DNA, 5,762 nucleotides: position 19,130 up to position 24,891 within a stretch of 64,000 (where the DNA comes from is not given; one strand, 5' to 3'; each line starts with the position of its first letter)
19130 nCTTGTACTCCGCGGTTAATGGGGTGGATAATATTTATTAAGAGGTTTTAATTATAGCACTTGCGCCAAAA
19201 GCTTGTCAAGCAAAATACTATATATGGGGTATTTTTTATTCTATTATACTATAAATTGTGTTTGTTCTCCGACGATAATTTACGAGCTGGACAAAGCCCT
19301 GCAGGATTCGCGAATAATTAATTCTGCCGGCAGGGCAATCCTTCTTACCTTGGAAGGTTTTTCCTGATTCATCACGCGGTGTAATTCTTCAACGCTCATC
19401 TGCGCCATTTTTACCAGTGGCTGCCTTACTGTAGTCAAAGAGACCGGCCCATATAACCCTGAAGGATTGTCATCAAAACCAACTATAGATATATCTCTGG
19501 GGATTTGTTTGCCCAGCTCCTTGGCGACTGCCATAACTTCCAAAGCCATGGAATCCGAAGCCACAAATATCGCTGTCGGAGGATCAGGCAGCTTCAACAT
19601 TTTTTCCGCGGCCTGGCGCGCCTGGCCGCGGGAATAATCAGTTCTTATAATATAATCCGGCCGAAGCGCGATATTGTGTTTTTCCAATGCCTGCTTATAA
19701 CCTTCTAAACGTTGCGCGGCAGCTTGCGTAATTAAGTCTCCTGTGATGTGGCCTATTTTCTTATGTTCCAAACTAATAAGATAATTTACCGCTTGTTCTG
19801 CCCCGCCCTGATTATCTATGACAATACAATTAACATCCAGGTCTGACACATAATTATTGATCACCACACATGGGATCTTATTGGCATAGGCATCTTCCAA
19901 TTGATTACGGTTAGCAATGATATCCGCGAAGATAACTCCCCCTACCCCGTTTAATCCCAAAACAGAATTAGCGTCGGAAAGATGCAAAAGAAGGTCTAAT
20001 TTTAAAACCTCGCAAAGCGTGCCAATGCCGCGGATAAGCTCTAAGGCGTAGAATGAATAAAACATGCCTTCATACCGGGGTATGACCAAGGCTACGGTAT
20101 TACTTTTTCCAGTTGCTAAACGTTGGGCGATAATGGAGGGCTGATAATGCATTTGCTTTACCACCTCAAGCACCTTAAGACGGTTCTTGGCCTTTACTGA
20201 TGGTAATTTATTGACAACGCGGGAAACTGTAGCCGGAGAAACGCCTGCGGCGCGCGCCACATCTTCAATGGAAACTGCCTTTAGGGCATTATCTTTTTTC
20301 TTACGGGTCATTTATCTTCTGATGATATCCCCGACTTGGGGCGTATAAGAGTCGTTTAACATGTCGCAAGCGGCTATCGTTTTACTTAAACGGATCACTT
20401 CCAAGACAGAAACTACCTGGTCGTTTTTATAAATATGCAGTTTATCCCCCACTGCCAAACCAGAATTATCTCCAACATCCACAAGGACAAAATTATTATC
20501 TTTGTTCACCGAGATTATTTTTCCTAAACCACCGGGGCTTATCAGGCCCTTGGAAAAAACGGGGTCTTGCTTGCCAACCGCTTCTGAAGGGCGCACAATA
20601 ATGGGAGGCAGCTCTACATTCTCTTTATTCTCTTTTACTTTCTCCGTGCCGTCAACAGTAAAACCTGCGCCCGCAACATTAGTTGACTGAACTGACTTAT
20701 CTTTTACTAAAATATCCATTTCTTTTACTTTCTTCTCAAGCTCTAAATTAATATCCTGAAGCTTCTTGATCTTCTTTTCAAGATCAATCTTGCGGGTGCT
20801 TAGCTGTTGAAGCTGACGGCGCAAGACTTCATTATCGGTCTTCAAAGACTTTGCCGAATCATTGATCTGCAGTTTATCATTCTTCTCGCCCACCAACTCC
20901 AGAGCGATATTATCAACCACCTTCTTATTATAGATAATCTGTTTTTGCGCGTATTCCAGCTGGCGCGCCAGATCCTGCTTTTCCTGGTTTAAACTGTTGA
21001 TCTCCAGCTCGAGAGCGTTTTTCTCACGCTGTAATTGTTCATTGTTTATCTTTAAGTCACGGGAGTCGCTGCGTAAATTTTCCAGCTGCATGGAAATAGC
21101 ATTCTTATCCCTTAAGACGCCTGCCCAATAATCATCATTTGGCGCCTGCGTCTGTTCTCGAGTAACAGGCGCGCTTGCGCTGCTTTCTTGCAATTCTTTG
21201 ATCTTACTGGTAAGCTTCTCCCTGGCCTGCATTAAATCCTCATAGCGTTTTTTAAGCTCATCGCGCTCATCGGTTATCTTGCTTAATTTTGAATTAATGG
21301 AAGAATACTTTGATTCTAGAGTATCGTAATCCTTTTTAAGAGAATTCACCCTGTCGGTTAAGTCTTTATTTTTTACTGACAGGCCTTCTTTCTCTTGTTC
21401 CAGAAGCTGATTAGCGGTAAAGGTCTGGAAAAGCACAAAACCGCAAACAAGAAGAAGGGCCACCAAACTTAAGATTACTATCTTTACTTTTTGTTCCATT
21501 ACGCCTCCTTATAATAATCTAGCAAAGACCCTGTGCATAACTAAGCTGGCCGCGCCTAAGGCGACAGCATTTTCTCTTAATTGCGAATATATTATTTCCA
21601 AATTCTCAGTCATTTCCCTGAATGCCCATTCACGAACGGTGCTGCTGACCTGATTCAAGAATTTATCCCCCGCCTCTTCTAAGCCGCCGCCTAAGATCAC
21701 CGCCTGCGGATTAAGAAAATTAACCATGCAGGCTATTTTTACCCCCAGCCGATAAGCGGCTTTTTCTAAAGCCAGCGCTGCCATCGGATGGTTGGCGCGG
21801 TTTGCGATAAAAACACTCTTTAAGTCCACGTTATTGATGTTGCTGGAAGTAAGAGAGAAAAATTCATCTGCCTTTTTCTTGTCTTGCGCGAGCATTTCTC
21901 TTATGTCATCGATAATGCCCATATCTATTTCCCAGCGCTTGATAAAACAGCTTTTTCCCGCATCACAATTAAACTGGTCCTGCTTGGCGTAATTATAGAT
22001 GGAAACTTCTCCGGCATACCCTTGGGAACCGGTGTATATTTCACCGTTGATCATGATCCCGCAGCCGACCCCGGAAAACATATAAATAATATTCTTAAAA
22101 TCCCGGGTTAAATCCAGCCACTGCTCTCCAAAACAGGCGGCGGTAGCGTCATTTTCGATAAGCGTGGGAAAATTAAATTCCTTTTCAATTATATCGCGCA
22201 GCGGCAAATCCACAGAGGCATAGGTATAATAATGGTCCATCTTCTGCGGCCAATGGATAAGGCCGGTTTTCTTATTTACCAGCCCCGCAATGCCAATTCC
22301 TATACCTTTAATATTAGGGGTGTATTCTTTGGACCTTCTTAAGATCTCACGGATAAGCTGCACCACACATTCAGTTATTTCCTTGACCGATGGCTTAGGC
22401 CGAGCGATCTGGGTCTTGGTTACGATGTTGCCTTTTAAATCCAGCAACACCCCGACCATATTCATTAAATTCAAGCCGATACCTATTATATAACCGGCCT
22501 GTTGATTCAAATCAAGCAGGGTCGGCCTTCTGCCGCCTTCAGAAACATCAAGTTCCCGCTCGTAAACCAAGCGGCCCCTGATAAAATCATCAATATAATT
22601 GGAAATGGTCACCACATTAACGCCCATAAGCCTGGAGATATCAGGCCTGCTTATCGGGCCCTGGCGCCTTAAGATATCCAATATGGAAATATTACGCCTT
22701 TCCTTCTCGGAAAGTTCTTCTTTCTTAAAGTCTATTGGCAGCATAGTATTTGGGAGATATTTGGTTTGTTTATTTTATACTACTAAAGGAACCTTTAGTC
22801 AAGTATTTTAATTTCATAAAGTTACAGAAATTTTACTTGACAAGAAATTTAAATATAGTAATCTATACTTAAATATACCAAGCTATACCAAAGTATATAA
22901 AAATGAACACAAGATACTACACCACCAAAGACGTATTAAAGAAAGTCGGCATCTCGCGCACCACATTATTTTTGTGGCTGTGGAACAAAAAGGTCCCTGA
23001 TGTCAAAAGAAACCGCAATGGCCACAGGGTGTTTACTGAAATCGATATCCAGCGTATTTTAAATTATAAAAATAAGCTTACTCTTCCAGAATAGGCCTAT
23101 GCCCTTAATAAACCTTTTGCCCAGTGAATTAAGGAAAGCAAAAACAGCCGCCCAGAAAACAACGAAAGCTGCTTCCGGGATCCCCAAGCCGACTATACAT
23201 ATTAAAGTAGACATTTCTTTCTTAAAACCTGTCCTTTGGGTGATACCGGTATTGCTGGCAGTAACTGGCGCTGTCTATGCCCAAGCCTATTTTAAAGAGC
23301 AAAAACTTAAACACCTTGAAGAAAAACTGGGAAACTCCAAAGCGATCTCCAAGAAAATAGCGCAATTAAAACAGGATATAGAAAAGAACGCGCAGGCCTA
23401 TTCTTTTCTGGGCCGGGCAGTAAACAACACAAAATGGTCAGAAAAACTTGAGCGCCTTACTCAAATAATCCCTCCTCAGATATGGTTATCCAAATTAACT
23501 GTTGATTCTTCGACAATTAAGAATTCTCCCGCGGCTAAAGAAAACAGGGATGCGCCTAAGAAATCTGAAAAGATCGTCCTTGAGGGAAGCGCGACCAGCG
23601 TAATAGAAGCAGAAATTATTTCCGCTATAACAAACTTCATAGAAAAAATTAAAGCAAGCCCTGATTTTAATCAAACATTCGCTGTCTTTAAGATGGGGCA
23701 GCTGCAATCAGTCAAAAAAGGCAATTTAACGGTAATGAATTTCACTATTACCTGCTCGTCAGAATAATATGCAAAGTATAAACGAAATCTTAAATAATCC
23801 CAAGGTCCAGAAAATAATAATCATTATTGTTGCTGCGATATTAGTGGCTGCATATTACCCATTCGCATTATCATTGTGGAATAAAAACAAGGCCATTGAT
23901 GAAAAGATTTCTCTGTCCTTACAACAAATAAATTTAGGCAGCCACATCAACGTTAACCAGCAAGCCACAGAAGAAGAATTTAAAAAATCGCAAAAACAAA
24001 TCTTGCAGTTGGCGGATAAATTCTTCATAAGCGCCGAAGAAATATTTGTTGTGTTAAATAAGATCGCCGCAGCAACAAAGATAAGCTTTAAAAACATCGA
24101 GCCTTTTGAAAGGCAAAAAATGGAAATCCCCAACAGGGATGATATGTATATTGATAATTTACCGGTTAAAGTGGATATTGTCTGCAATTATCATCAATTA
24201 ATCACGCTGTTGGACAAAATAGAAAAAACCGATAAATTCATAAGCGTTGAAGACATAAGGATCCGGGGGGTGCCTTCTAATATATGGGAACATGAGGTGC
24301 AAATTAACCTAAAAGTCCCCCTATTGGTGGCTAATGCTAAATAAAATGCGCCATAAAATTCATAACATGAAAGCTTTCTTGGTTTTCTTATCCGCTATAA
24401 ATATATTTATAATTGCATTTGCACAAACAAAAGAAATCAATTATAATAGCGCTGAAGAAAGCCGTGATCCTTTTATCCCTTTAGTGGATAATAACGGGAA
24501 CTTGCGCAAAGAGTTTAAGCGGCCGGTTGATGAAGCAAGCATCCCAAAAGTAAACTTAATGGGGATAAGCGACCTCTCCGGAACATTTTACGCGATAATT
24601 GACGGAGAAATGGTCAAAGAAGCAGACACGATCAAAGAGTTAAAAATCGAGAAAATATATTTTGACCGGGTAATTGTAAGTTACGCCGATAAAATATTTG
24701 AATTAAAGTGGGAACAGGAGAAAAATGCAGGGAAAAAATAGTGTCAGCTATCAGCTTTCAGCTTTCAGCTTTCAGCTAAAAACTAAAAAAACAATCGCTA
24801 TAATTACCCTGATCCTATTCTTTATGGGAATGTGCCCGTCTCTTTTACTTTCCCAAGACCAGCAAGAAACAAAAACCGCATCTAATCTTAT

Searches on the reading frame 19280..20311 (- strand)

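Call 11: search_protein_families(library=pfam, proteins=[window:19280-20311:-], max_evalue=0.001)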
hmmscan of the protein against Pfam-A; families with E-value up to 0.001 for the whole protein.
window:19280-20311:- (343 aa): 4 families
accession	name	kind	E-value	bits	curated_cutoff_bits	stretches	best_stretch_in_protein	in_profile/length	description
PF13377.12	Peripla_BP_3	-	3.4e-34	118.8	26.5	1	175-337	1-167/167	Periplasmic binding protein-like domain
PF00356.27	LacI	-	3.8e-16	59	27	1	14-59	1-46/46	Bacterial regulatory proteins, lacI family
PF00532.27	Peripla_BP_1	-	1.3e-14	54.8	22.2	1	121-309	56-248/281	Periplasmic binding proteins and sugar binding domain of LacI family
PF13407.12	Peripla_BP_4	-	4.6e-14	53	35.1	1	136-286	71-223/258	Periplasmic binding protein domain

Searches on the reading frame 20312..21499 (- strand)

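Call 11: search_protein_families(library=pfam, proteins=[window:20312-21499:-], max_evalue=0.001)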
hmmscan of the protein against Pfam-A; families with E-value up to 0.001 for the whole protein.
window:20312-21499:- (395 aa): 4 families
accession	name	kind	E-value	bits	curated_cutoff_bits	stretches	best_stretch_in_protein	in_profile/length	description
PF17675.6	APG6_N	-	2.7e-05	25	45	0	131-188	75-132/132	Apg6 coiled-coil region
PF14662.11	KASH_CCD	-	0.00055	20.4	43.3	1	43-105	82-144/191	Coiled-coil region of CCDC155 or KASH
PF13863.11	DUF4200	-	0.00061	20.5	29.7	1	26-118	8-100/119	Domain of unknown function (DUF4200)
PF10473.14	CENP-F_leu_zip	-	0.00085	19.8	34.5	0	132-198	40-106/140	Leucine-rich repeats of kinetochore protein Cenp-F/LEK1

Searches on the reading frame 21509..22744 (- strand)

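Call 11: search_protein_families(library=pfam, proteins=[window:21509-22744:-], max_evalue=0.001)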
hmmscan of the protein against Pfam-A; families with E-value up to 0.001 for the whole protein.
window:21509-22744:- (411 aa): 1 family
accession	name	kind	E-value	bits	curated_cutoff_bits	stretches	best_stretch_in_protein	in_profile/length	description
PF00480.26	ROK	-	4.9e-42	144.9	22.9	1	95-403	10-292/294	ROK family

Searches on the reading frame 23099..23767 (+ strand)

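Call 4: search_protein_families(library=pfam, proteins=[window:23099-23767:+], max_evalue=0.01)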
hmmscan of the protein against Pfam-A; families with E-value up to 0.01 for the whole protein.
window:23099-23767:+ (222 aa): 1 family
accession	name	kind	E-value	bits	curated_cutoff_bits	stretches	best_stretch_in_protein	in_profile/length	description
PF05137.18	PilN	-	3.4e-05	24.2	22.8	1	117-219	3-76/78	Fimbrial assembly protein (PilN)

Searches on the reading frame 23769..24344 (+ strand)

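Call 4: search_protein_families(library=pfam, proteins=[window:23769-24344:+], max_evalue=0.01)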
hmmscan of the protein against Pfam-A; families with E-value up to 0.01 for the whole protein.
window:23769-24344:+ (191 aa): 3 families
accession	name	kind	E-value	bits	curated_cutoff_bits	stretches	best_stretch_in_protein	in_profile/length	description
PF04350.18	PilO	-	1.9e-05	25.3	22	1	91-179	54-134/145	Pilus assembly protein, PilO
PF24601.1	TPR_DOP1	-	0.0023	17.7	26.6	1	2-111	151-253/375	DOP1 TPR domain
PF10741.14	T2SSM_b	-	0.0081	16.5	21.7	0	128-167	48-91/111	Type II secretion system (T2SS), protein M subtype b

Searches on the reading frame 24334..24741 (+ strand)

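Call 4: search_protein_families(library=pfam, proteins=[window:24334-24741:+], max_evalue=0.01)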
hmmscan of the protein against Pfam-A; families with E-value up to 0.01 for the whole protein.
window:24334-24741:+ (135 aa): 1 family
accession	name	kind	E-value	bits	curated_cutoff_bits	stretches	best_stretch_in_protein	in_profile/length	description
PF16537.11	T2SSB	-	0.00043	20.3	28.4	1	88-125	21-59/60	Type II secretion system protein B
